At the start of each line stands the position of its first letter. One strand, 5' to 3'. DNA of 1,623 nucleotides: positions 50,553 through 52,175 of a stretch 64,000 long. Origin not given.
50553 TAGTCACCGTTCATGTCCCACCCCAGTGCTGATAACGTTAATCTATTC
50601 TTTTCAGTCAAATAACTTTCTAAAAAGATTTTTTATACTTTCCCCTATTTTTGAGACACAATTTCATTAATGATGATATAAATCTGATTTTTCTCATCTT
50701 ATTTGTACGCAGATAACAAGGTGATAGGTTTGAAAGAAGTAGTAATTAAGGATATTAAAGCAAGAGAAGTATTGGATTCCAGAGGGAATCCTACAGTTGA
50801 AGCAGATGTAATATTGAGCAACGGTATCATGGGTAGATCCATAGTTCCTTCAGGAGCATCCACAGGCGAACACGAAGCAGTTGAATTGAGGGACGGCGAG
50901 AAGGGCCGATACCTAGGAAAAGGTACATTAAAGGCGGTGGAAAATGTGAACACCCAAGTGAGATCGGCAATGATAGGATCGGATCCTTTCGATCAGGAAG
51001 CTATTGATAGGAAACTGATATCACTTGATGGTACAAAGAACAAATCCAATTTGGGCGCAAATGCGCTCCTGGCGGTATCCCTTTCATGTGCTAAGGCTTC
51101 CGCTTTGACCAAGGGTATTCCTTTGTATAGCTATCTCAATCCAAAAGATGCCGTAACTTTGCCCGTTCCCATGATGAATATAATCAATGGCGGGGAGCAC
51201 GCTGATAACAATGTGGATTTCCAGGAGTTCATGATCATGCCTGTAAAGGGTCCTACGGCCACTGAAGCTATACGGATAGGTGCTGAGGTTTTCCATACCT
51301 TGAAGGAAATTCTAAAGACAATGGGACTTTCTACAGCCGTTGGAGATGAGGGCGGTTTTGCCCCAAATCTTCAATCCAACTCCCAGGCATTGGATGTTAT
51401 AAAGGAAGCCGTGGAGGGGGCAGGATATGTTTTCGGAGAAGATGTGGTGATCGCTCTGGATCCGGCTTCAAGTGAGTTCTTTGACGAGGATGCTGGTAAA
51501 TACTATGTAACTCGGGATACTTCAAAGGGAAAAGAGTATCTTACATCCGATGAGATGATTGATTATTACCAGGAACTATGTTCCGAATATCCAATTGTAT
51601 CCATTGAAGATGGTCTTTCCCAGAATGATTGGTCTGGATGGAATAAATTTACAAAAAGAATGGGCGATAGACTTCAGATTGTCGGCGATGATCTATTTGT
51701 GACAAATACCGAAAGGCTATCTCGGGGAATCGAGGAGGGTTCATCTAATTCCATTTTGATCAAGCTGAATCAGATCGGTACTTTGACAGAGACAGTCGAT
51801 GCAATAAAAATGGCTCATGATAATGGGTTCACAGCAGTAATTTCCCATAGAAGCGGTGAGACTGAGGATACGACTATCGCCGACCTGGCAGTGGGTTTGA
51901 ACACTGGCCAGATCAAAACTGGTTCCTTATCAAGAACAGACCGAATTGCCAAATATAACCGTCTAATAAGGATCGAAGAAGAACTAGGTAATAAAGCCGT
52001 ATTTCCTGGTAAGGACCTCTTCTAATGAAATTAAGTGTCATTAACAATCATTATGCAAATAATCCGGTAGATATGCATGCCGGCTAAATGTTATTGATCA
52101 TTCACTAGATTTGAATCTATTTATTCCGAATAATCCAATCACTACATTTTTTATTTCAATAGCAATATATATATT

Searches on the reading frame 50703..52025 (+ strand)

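Call 18: search_protein_families(library=pfam, proteins=[window:50703-52025:+], max_evalue=0.001)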
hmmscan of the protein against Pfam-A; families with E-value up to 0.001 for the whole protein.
window:50703-52025:+ (440 aa): 4 families
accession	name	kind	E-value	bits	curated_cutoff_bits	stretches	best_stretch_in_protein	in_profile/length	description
PF00113.28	Enolase_C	-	8.6e-136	452.5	21.5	1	151-438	2-291/296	Enolase, C-terminal TIM barrel domain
PF03952.21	Enolase_N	-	1.3e-57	194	35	1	15-145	1-131/131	Enolase, N-terminal domain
PF07476.17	MAAL_C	-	4e-05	23.3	27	1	272-402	88-217/249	Methylaspartate ammonia-lyase C-terminus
PF13378.12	MR_MLE_C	-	0.00075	19.7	29.4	0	281-399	56-169/219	Enolase C-terminal domain-like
